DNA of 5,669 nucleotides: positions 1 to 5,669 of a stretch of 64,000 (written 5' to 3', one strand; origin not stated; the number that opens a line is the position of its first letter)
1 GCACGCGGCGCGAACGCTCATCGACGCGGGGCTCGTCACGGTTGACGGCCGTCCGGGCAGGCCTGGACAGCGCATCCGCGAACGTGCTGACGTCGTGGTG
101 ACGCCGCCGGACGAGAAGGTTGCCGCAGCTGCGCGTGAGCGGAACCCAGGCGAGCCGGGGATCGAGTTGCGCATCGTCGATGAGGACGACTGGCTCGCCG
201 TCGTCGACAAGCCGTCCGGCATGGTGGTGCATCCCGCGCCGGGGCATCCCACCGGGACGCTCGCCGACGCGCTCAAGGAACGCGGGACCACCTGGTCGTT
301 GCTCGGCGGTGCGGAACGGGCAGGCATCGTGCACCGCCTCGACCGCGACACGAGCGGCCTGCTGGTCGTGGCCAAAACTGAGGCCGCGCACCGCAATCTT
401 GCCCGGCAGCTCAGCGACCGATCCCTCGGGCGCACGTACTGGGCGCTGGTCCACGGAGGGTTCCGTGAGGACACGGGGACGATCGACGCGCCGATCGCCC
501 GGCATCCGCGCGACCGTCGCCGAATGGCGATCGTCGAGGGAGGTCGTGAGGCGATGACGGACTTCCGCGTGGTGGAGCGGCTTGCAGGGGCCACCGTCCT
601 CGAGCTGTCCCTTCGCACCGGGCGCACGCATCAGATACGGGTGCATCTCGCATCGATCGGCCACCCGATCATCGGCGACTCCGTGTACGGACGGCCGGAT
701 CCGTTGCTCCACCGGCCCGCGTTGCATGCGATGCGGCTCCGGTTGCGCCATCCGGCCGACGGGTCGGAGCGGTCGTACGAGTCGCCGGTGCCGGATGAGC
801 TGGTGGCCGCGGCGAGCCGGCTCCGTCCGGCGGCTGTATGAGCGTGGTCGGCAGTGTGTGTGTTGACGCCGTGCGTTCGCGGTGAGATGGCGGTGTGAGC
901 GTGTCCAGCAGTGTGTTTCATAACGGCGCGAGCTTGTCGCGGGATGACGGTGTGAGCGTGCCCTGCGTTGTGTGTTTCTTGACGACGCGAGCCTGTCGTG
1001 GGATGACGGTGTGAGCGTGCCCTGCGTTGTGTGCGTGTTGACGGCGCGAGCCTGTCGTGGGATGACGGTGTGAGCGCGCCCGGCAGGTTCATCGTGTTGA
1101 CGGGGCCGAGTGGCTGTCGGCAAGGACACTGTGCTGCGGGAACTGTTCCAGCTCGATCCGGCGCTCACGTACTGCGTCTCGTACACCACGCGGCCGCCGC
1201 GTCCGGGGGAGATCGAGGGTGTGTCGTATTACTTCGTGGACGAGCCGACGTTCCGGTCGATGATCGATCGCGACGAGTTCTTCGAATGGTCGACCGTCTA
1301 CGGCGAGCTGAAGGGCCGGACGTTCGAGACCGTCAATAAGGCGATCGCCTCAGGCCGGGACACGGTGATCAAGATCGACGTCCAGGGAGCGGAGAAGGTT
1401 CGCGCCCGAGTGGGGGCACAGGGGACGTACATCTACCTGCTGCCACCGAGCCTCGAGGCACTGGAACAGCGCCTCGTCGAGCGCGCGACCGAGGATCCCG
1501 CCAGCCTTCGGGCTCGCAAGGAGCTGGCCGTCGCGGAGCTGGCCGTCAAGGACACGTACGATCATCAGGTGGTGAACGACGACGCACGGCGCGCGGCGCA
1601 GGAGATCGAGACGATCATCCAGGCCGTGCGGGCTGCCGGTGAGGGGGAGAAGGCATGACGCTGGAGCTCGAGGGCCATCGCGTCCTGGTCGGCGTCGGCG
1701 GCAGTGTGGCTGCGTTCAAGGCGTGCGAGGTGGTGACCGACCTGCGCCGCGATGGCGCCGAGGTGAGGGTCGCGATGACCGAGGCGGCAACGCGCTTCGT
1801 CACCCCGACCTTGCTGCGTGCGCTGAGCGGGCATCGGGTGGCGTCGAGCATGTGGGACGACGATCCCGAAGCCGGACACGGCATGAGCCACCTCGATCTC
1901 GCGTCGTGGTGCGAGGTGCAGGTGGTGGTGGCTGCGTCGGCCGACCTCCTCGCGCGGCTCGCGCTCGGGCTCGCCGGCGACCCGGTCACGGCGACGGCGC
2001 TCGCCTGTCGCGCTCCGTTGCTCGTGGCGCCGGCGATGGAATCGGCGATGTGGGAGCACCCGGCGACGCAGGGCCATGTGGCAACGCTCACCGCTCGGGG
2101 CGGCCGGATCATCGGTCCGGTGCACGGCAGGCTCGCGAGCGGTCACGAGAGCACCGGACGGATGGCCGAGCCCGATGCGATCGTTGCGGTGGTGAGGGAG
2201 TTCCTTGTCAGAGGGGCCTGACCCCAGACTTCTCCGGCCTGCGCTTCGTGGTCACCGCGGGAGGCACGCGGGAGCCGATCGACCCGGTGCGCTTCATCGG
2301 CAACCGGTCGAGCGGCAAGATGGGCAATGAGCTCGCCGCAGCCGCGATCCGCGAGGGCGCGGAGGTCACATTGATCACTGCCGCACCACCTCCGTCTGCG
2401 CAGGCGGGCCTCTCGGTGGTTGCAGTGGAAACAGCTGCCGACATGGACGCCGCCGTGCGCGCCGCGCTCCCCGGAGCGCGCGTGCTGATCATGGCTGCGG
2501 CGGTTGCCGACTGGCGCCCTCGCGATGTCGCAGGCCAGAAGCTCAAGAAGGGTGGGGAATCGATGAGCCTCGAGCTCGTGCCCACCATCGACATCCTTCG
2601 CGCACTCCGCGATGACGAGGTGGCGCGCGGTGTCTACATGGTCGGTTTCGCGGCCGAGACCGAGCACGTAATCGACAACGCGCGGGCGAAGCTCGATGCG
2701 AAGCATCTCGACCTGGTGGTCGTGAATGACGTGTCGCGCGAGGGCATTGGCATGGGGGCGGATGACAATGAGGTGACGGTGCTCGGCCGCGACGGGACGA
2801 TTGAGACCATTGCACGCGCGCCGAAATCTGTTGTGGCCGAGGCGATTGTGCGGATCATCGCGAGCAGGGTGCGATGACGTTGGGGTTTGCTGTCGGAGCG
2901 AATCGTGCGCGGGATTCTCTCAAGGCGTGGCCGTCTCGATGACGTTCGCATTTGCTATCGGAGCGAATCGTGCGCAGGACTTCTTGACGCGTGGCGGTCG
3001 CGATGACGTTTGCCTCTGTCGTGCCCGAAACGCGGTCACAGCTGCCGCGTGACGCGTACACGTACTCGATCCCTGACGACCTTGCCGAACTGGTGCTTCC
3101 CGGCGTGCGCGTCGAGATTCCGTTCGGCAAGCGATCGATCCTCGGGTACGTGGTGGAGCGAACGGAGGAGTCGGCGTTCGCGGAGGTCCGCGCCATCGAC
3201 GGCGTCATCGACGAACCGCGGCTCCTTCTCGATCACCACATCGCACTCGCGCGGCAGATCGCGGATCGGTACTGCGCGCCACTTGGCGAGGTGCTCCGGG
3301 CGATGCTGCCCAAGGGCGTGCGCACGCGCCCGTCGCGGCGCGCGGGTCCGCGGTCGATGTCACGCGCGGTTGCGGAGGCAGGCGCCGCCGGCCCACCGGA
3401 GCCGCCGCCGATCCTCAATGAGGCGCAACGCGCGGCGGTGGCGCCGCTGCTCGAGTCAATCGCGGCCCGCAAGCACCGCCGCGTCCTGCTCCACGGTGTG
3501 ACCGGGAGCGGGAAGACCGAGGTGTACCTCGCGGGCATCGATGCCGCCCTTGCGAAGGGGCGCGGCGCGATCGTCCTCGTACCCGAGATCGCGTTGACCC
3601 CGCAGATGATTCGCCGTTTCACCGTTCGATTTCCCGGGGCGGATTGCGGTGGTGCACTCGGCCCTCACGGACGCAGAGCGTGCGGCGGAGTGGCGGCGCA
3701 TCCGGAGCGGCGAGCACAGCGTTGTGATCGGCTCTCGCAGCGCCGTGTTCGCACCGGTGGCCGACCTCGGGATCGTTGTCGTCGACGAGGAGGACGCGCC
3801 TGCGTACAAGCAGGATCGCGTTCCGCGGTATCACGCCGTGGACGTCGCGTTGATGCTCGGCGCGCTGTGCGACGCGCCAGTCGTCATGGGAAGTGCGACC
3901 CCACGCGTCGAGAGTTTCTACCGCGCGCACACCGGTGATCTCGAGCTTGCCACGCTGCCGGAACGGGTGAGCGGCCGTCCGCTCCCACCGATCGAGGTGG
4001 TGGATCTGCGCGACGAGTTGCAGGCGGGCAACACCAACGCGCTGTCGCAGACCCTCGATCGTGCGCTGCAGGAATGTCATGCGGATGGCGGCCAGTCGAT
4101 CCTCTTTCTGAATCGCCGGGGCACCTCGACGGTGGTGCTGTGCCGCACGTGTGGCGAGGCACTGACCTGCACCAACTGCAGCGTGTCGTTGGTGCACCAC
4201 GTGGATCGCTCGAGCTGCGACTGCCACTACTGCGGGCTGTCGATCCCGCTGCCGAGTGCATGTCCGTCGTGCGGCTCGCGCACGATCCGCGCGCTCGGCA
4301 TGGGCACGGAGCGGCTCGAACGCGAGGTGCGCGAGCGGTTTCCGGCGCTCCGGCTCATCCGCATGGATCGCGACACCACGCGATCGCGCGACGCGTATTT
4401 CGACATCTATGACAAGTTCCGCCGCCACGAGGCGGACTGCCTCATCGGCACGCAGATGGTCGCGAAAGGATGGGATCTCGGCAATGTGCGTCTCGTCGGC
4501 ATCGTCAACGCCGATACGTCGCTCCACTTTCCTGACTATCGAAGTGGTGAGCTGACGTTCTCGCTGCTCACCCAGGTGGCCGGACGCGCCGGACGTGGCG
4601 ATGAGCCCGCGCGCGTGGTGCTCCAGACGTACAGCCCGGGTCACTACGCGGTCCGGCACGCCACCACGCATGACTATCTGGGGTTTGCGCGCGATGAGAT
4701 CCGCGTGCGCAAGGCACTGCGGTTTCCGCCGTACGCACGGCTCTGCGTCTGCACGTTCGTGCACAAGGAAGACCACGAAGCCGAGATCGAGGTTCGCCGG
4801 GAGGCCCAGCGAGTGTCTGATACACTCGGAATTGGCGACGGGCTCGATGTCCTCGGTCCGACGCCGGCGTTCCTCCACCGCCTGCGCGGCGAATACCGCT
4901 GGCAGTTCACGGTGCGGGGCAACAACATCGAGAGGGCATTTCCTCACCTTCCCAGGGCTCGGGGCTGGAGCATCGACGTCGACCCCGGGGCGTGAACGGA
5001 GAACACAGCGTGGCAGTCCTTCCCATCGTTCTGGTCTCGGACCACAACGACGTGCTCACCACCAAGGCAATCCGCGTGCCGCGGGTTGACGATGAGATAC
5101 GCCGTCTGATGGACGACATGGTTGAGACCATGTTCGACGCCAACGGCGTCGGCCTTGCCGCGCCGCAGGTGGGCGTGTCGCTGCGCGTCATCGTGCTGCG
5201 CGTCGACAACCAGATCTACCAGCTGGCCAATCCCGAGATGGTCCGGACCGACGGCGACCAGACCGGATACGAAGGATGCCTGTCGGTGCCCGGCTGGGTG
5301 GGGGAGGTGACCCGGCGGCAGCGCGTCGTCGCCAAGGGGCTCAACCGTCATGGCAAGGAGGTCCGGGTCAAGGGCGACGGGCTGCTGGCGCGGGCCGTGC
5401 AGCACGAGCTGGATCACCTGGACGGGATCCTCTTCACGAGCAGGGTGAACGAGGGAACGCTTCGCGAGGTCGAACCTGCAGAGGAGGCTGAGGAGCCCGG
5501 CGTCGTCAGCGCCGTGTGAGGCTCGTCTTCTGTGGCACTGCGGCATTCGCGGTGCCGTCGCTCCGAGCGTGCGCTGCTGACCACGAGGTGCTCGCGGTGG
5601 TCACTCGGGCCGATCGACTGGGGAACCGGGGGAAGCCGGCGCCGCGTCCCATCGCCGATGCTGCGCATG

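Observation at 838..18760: Five unrelated terminus-anchored tandem arrays lie within 18 kb, and none was seen in the remaining 45 kb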

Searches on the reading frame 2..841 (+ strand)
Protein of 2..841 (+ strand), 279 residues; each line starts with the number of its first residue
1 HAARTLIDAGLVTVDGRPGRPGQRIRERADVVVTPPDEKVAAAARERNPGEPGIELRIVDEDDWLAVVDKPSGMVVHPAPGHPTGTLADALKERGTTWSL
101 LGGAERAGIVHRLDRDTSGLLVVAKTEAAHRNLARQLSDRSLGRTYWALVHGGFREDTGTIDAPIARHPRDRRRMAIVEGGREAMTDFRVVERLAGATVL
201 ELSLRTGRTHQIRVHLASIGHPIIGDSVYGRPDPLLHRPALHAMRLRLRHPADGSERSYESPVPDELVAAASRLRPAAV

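Call 14: search_protein_families(library=pfam, proteins=[window:2-841:+], max_evalue=0.001)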
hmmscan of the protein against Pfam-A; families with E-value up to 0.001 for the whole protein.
window:2-841:+ (279 aa): 1 family
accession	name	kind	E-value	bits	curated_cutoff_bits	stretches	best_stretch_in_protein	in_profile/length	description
PF00849.27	PseudoU_synth_2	-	4e-36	125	26.8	1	66-218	3-152/152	RNA pseudouridylate synthase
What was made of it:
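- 95..841 (+): rluD-like pseudouridine synthase (3' part). Its stop TGA 839-841 overlaps ATG 838 (ATGA), which is the first unit of array 1. Pfam PseudoU_synth_2 (call 14).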

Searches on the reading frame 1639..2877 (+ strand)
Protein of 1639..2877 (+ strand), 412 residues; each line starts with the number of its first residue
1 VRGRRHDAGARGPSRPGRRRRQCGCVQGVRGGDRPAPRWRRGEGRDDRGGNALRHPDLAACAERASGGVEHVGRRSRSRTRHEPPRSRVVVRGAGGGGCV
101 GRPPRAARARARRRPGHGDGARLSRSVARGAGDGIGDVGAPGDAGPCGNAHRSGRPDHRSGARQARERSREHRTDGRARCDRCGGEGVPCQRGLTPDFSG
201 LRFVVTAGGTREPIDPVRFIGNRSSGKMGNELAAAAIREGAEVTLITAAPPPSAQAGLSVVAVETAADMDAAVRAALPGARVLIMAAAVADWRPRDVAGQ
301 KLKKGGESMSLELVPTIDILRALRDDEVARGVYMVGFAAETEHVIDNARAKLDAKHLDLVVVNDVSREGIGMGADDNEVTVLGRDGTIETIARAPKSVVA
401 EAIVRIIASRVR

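Call 14: search_protein_families(library=pfam, proteins=[window:1639-2877:+], max_evalue=0.001)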
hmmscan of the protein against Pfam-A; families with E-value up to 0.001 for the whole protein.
window:1639-2877:+ (412 aa): 1 family
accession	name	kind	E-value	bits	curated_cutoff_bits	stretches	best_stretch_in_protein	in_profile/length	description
PF04127.22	DFP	-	5.9e-65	219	22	1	199-382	2-186/186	DNA/pantothenate metabolism flavoprotein C-terminal domain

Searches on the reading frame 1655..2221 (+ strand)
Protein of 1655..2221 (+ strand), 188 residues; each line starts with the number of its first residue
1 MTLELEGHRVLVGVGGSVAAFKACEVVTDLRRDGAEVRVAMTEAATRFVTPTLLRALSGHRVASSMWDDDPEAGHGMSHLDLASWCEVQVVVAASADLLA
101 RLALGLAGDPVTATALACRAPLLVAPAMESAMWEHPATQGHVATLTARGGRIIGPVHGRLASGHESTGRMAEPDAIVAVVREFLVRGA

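Call 14: search_protein_families(library=pfam, proteins=[window:1655-2221:+], max_evalue=0.001)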
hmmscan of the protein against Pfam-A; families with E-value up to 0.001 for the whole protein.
window:1655-2221:+ (188 aa): 1 family
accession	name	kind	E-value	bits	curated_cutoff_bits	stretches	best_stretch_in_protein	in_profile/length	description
PF02441.25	Flavoprotein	-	2.9e-27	95.7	22.7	1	9-182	2-160/162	Flavoprotein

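Call 29: find_related_loci(query=window:1655-2221:+, collection=genome_contigs, flank=10000)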
Query window:1655-2221:+ (188 aa) in genome_contigs; peptide patterns used: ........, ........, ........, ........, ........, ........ (x = any residue, [..] = any of these).
600 stretches matched a pattern (row limit reached: there are more); 203 encode a relative of the query (tblastn E <= 1e-3); the best 80 are kept; 80 distinct loci.
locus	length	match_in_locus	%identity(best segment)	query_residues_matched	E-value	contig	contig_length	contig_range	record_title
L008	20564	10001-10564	92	1-188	2e-109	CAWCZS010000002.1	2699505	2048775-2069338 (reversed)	MAG: Candidatus Dormibacteraeota bacterium isolate MFD01716.bin.2.17 genome assembly, contig: contig_18889, whole genome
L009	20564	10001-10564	91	1-188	6e-109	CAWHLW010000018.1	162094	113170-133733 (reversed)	MAG: Candidatus Dormibacteraeota bacterium isolate MFD00731.bin.2.132 genome assembly, contig: contig_87339, whole genom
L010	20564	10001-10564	91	1-188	4e-107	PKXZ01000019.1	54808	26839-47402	MAG: Candidatus Dormiibacterota bacterium isolate palsa_859 73.20120500_P23.17_contig_250, whole genome shotgun sequence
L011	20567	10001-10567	90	1-188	2e-106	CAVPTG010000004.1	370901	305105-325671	MAG: Candidatus Dormibacteraeota bacterium isolate MFD09286.bin.2.129 genome assembly, contig: contig_35170, whole genom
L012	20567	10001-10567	89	1-188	3e-105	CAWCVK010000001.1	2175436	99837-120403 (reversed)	MAG: Candidatus Dormibacteraeota bacterium isolate MFD00964.bin.2.146 genome assembly, contig: contig_13351, whole genom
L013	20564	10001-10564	89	1-188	3e-105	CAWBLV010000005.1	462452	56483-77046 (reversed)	MAG: Candidatus Dormibacteraeota bacterium isolate MFD05705.bin.2.4 genome assembly, contig: contig_21752, whole genome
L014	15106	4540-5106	89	1-188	7e-105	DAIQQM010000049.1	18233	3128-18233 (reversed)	MAG TPA_asm: Candidatus Dormiibacterota bacterium isolate CTOTU28682 NODE_1474_length_18233_cov_5.898724, whole genome s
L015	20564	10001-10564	87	1-187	3e-104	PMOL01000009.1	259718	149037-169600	MAG: Candidatus Dormiibacterota bacterium isolate palsa_834 73.20110600_P1M.3_contig_128, whole genome shotgun sequence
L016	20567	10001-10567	88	1-188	8e-104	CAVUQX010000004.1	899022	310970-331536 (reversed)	MAG: Candidatus Dormibacteraeota bacterium isolate MFD00731.bin.2.74 genome assembly, contig: contig_52533, whole genome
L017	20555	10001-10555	88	1-184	2e-103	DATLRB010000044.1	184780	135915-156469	MAG TPA_asm: Candidatus Saccharimonadales bacterium isolate SMAG_U13893 k141_1035617, whole genome shotgun sequence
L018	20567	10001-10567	87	1-188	3e-103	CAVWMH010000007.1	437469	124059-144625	MAG: Candidatus Dormibacteraeota bacterium isolate MFD09286.bin.3.221 genome assembly, contig: contig_44318, whole genom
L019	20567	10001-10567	86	1-188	1e-102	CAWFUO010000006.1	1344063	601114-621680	MAG: Candidatus Dormibacteraeota bacterium isolate MFD09286.bin.2.130 genome assembly, contig: contig_26727, whole genom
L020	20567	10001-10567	86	1-188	3e-101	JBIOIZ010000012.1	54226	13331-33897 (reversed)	MAG: Candidatus Dormibacteria bacterium isolate GcC5-3 k141_236993_length_54226_cov_47.8562, whole genome shotgun sequen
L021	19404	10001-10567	86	1-188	2e-101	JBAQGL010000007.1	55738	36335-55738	MAG: Candidatus Dormiibacterota bacterium isolate MFD09291_ilm_asm_bin17 k127_315984, whole genome shotgun sequence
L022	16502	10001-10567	80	1-188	3e-93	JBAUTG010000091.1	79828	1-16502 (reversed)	MAG: Candidatus Dormiibacterota bacterium isolate MFD05778_ilm_asm_bin2 k127_331222, whole genome shotgun sequence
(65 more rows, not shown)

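Call 31: find_encoding_contigs(protein=window:1655-2221:+, flank=10000, max_places=6)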
Protein window:1655-2221:+ (188 aa): no gene with exactly this product is on record in the collection.

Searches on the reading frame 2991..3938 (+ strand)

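Call 14: search_protein_families(library=pfam, proteins=[window:2991-3938:+], max_evalue=0.001)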
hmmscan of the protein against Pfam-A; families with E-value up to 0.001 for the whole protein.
window:2991-3938:+ (315 aa): 3 families
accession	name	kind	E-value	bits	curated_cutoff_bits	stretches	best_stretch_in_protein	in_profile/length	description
PF17764.6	PriA_3primeBD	-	1.4e-22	79.8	22.7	1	20-107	9-96/96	3'DNA-binding domain (3'BD)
PF04851.21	ResIII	-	9.6e-11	42.3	22.5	1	142-217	4-80/164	Type III restriction enzyme, res subunit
PF00270.35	DEAD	-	2.4e-09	37.6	26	1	144-215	2-70/167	DEAD/DEAH box helicase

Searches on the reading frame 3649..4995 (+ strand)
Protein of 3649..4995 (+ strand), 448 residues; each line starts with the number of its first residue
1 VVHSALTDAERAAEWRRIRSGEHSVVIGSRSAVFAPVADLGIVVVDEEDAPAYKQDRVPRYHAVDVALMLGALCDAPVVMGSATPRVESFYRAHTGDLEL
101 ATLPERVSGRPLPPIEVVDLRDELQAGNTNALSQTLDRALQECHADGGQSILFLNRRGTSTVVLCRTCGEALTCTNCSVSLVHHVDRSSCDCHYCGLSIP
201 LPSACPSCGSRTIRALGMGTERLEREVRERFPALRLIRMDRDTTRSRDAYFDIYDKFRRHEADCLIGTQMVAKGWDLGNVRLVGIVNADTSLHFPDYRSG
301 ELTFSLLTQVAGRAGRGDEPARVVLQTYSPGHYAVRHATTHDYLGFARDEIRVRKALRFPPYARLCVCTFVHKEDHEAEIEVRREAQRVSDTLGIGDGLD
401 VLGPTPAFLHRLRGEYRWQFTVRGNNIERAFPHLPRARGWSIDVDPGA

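Call 14: search_protein_families(library=pfam, proteins=[window:3649-4995:+], max_evalue=0.001)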
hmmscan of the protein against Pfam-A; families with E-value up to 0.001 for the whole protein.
window:3649-4995:+ (448 aa): 3 families
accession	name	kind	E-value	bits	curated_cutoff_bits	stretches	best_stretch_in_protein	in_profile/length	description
PF18074.6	PriA_C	-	7.5e-11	43.2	26.9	1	361-446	1-95/95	Primosomal protein N C-terminal domain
PF00271.37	Helicase_C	-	2.9e-08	34.4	23.5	1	238-316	44-108/110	Helicase conserved C-terminal domain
PF18319.7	Zn_ribbon_PriA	-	1.1e-06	28.9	26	1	174-200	1-27/27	PriA DNA helicase Cys-rich region (CRR) domain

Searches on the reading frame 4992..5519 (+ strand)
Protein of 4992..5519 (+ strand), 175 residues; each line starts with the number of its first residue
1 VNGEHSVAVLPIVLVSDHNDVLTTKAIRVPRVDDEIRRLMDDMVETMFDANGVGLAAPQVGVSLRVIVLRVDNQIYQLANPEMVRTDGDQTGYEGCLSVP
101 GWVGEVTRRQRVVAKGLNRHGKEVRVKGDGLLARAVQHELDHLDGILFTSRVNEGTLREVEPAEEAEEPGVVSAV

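Call 14: search_protein_families(library=pfam, proteins=[window:4992-5519:+], max_evalue=0.001)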
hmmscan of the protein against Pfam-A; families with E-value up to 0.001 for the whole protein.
window:4992-5519:+ (175 aa): 1 family
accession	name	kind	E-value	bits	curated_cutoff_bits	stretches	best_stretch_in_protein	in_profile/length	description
PF01327.26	Pep_deformylase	-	1.7e-44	151.6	22.8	1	14-154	4-152/156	Polypeptide deformylase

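Call 15: find_encoding_contigs(protein=window:4992-5519:+, flank=10000, max_places=10)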
Protein window:4992-5519:+ (175 aa): no gene with exactly this product is on record in the collection.
